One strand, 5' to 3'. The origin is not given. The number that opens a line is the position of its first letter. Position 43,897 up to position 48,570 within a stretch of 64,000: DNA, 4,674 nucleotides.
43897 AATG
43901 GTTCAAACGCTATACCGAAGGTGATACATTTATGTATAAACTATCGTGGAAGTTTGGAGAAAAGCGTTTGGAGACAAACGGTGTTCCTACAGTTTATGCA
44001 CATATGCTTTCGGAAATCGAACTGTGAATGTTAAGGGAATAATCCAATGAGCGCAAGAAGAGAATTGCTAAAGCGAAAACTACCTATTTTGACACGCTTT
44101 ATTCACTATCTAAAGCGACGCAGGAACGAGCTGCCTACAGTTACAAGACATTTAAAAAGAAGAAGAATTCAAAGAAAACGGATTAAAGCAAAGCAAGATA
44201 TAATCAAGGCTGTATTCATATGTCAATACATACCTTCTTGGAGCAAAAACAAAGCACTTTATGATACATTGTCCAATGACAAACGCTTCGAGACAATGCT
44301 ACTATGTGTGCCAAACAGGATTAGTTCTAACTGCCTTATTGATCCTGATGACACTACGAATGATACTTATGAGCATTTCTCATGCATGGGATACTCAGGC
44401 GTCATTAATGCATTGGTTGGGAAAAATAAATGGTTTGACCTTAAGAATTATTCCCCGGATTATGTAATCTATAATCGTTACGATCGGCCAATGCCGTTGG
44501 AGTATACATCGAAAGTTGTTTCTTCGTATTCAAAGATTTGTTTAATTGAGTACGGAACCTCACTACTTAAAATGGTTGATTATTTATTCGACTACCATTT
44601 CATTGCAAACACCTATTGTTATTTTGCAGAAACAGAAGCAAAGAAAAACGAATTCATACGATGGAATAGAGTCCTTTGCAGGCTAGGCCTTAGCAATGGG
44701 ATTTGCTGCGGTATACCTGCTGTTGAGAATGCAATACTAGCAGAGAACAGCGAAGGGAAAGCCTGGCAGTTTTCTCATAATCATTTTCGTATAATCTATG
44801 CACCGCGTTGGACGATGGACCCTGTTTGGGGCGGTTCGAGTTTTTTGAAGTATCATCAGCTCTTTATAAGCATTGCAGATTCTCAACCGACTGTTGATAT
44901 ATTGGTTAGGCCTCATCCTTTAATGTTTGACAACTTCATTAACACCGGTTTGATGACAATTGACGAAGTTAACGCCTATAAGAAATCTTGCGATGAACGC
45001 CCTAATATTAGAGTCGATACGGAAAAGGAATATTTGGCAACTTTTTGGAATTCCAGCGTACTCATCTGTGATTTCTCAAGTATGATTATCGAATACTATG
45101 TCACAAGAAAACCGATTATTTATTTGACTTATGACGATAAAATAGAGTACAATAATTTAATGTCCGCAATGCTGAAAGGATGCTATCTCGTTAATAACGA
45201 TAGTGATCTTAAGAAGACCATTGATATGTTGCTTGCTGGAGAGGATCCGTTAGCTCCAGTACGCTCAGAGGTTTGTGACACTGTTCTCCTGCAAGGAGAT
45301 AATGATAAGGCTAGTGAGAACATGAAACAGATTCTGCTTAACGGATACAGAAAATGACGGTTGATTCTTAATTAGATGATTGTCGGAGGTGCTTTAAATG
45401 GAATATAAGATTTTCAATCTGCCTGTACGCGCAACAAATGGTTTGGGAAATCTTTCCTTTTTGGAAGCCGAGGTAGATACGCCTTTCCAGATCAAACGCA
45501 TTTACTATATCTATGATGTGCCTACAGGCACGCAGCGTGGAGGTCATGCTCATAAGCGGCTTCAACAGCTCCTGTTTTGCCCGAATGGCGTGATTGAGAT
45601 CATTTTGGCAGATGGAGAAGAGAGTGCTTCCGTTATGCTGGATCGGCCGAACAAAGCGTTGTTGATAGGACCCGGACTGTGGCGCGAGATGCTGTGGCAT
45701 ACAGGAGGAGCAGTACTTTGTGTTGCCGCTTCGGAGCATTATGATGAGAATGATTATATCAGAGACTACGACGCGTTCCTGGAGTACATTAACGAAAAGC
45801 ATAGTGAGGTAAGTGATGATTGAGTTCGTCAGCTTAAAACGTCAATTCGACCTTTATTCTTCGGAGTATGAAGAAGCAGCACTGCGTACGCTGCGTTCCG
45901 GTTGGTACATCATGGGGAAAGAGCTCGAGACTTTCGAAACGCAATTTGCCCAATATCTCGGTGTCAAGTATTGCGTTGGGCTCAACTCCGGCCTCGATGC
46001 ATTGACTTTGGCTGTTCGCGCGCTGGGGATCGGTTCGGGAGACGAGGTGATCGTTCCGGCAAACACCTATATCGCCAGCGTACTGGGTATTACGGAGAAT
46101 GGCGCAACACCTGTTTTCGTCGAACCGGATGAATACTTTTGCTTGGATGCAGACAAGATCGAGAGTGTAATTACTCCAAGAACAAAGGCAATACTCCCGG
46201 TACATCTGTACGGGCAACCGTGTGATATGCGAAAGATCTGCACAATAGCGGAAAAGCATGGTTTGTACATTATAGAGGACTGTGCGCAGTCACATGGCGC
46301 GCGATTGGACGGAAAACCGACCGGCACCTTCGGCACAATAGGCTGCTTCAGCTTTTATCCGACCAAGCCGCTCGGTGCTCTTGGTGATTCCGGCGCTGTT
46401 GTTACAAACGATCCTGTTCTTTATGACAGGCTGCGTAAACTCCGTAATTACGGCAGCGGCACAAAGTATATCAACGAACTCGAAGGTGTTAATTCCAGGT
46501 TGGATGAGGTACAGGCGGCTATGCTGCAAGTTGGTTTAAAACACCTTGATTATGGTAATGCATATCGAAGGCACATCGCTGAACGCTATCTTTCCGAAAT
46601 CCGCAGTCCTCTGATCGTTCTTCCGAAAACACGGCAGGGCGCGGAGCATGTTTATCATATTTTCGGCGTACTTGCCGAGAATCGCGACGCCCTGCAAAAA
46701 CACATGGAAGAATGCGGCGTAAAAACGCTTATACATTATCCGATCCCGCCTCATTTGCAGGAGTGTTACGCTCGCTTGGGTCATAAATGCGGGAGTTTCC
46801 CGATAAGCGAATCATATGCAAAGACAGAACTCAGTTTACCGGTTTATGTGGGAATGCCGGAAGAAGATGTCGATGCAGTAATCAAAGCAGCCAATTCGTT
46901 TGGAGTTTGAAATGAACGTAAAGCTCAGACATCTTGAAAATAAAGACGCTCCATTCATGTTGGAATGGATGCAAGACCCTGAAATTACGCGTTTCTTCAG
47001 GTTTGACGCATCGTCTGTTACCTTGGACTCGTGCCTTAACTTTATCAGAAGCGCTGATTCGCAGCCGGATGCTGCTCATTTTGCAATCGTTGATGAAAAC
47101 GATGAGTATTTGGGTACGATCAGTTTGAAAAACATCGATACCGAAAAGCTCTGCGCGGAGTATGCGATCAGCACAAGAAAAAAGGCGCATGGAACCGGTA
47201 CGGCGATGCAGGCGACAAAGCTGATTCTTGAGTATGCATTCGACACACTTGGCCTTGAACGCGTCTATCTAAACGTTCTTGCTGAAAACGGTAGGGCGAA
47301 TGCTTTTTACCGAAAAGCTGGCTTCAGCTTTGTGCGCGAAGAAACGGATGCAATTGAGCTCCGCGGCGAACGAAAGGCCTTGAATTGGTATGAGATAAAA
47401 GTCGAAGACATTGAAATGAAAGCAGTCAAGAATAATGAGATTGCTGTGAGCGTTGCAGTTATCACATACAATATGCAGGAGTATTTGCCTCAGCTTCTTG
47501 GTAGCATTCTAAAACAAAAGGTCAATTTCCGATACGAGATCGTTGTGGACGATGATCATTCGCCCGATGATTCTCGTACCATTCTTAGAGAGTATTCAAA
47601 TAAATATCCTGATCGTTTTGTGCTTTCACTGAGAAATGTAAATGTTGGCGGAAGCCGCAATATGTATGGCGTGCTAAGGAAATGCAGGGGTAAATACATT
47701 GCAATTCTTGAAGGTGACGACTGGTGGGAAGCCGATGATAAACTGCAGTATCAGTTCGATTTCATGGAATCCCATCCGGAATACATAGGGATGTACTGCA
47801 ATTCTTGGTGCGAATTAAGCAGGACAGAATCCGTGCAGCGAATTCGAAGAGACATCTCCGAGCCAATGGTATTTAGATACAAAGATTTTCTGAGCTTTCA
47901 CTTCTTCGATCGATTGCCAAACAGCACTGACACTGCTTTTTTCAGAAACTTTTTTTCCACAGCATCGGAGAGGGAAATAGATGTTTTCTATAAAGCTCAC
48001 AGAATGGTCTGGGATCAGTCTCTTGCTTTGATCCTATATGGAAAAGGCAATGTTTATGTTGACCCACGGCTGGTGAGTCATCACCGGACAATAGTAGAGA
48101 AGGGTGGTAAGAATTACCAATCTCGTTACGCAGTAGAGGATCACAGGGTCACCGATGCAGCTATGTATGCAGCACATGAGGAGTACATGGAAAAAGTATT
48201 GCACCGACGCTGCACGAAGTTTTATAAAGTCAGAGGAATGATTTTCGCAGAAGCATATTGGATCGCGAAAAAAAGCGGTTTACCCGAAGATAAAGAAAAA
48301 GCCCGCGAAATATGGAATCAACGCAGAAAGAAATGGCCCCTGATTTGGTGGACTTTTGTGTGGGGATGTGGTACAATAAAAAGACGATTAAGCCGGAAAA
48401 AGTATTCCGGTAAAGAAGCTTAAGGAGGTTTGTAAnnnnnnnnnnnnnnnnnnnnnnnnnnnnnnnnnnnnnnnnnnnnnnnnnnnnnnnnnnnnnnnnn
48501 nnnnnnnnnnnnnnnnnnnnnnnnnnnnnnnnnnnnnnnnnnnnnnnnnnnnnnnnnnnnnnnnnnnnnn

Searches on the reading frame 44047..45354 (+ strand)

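Call 32: search_protein_families(library=pfam, proteins=[window:44047-45354:+], max_evalue=0.0001)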
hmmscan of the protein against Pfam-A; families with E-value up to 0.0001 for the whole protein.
window:44047-45354:+ (436 aa): 1 family
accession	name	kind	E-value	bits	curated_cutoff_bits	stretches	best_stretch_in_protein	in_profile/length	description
PF04464.20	Glyphos_transf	-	1.7e-07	31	22.1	1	248-365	194-297/367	CDP-Glycerol:Poly(glycerophosphate) glycerophosphotransferase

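Call 56: search_protein_families(library=ncbifam, proteins=[window:44047-45354:+], max_evalue=0.001)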
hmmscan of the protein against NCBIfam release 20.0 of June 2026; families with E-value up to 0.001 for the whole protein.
window:44047-45354:+ (436 aa): 2 families
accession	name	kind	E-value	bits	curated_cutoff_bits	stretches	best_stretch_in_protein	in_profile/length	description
NF046086.1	BFO_1060_trans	domain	4.2e-06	26.1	200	1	260-397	198-323/365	BFO_1060 family glycosyltransferase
TIGR04396.2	surf_polysacc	subfamily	0.00032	20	125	0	264-408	205-336/427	surface carbohydrate biosynthesis protein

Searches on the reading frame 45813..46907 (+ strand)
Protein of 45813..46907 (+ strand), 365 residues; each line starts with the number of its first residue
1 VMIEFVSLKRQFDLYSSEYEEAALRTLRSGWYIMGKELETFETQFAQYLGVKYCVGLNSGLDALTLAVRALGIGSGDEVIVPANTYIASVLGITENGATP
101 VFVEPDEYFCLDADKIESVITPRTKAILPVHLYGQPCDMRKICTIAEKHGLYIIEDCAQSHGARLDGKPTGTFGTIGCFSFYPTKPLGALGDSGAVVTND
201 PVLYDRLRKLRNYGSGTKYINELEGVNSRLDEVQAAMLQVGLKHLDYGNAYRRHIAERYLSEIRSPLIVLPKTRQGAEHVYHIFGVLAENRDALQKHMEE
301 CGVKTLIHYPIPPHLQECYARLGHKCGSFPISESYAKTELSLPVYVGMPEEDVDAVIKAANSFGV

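Call 33: search_protein_families(library=pfam, proteins=[window:45813-46907:+], max_evalue=0.0001)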
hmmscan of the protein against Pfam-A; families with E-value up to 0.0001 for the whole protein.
window:45813-46907:+ (365 aa): 3 families
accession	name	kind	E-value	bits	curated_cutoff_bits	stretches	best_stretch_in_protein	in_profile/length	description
PF01041.23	DegT_DnrJ_EryC1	-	4.5e-114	381.9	19.8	1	18-359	6-358/360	DegT/DnrJ/EryC1/StrS aminotransferase family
PF01053.26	Cys_Met_Meta_PP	-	1.8e-06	27.2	27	1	39-157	55-174/381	Cys/Met metabolism PLP-dependent enzyme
PF00155.27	Aminotran_1_2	-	1.7e-05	24.6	19.7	1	38-163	44-192/361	Aminotransferase class I and II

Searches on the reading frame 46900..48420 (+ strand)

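Call 33: search_protein_families(library=pfam, proteins=[window:46900-48420:+], max_evalue=0.0001)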
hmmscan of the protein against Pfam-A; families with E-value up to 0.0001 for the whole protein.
window:46900-48420:+ (507 aa): 7 families
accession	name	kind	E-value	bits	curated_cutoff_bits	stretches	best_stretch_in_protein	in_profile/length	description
PF13302.13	Acetyltransf_3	-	1.9e-21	77.6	25.4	1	7-142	2-137/138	Acetyltransferase (GNAT) domain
PF00535.33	Glycos_transf_2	-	1.9e-21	77.2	23.3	1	184-320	1-132/168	Glycosyl transferase family 2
PF13420.13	Acetyltransf_4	-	1.9e-13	51.2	24.3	1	9-157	1-149/155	Acetyltransferase (GNAT) domain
PF00583.31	Acetyltransf_1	-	4.5e-12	46.7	20.7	1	52-142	27-116/116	Acetyltransferase (GNAT) family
PF13641.12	Glyco_tranf_2_3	-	2.9e-08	34.4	27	1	183-311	3-131/230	Glycosyltransferase like family 2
PF13508.13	Acetyltransf_7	-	1.9e-05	25.4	27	1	59-143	3-83/84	Acetyltransferase (GNAT) domain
PF13523.12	Acetyltransf_8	-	2.8e-05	24.2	27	0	15-147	4-142/145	Acetyltransferase (GNAT) domain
